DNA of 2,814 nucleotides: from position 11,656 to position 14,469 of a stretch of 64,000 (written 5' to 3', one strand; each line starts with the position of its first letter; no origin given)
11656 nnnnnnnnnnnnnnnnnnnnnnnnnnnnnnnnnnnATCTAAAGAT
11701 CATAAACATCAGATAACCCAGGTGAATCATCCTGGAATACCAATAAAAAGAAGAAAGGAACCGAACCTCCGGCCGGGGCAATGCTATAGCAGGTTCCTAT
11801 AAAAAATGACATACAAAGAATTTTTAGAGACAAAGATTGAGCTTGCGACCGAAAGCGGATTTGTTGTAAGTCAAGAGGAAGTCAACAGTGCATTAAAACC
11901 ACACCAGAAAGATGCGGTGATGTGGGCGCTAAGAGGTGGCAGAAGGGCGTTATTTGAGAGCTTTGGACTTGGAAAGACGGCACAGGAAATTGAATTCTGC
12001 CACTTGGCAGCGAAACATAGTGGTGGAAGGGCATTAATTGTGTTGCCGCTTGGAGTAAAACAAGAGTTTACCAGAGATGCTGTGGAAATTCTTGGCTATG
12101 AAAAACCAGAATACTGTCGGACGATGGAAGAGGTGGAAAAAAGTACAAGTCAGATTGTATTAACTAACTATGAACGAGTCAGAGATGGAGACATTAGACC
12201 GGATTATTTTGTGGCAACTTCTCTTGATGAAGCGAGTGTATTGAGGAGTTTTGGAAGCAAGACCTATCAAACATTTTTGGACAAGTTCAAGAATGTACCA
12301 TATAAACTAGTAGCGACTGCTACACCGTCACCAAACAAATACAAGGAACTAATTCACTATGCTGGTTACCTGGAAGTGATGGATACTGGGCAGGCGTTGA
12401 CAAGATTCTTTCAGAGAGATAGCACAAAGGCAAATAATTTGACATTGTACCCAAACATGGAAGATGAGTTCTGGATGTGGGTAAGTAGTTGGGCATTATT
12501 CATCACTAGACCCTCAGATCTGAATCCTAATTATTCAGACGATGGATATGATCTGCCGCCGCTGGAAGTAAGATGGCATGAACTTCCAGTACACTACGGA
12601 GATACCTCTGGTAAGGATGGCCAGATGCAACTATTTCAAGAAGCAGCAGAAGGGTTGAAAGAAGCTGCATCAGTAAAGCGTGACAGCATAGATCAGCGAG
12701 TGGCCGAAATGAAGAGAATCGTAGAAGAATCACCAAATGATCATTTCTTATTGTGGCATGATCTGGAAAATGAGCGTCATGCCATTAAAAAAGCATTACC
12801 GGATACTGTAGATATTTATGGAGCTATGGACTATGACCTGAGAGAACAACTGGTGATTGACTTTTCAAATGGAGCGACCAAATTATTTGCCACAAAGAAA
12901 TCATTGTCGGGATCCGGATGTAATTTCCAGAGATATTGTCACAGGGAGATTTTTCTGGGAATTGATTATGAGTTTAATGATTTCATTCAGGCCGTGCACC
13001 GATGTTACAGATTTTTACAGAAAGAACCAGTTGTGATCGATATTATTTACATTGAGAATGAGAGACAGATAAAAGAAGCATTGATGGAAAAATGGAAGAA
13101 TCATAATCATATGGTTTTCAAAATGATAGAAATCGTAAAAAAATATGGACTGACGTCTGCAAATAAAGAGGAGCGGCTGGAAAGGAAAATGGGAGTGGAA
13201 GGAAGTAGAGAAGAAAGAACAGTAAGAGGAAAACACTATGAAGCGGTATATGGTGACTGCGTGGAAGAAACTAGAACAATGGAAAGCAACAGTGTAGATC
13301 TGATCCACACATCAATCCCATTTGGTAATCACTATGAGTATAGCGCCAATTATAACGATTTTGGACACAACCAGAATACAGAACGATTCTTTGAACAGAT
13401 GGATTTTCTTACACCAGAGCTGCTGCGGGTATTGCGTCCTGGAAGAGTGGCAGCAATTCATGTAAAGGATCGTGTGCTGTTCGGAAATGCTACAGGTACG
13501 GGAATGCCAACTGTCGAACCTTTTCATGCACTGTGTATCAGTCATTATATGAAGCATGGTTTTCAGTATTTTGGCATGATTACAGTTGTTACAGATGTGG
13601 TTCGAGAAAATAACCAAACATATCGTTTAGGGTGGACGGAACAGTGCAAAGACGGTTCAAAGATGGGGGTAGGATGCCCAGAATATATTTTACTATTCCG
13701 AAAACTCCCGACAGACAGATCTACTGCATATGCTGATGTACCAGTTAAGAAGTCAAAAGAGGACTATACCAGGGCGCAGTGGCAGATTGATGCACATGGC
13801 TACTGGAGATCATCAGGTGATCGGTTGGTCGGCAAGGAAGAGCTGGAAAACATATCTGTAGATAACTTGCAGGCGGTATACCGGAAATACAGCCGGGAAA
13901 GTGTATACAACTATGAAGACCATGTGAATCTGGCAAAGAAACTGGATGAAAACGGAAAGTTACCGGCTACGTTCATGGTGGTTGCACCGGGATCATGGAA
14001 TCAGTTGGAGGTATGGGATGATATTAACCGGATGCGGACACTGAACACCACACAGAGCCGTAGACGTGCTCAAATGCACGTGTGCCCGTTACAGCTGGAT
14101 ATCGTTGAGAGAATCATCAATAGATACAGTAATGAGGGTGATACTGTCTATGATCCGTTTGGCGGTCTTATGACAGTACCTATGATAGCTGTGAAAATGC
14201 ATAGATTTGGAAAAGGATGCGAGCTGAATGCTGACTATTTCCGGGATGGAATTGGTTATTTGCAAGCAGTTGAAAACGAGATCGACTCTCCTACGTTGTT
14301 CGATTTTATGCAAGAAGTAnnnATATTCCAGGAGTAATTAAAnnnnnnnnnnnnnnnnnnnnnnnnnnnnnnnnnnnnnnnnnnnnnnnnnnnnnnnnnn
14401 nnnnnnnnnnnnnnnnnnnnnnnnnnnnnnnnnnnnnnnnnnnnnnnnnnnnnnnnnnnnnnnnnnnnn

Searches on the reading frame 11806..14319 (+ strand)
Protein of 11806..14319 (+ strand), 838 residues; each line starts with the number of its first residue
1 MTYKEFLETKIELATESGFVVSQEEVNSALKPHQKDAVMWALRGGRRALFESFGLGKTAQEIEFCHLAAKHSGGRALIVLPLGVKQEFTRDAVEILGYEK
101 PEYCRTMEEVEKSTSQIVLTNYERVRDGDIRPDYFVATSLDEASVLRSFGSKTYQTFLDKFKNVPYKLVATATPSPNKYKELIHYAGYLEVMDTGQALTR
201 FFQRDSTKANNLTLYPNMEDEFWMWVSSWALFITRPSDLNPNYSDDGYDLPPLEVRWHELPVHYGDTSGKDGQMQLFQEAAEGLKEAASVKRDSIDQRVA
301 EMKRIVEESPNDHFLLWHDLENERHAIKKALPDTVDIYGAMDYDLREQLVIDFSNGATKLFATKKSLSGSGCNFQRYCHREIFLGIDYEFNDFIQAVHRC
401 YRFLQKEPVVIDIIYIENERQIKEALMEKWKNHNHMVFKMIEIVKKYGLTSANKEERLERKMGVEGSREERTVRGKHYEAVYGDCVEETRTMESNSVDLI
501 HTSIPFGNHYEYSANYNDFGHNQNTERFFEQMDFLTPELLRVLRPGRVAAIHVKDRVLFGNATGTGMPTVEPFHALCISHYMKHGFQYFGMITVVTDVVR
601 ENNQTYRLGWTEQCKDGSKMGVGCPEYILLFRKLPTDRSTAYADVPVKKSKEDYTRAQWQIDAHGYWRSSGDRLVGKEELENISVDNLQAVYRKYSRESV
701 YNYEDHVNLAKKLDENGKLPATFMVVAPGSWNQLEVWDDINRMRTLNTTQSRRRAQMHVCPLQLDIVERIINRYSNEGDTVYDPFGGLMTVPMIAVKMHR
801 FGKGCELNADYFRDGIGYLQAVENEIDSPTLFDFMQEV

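Call 38: search_protein_families(library=phrogs, proteins=[window:11806-14319:+], max_evalue=0.00001)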
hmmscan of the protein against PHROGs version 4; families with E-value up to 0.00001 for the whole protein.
window:11806-14319:+ (838 aa): 6 families
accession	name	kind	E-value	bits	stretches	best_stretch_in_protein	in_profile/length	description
phrog_16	-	DNA, RNA and nucleotide metabolism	8.7e-120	402.5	1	19-836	258-926/986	DNA helicase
phrog_62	-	DNA, RNA and nucleotide metabolism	1.6e-33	116.4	1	27-518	694-1198/1881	DNA helicase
phrog_67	-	other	3.7e-28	100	1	284-825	28-349/743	DNA methyltransferase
phrog_31240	-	unknown function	2.4e-14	54.4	1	1-55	2-55/89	-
phrog_498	-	other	1.1e-08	35.1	0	733-811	340-412/633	DNA methyltransferase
phrog_6025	-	other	2.2e-08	34.9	1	470-591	4-105/192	DNA methyltransferase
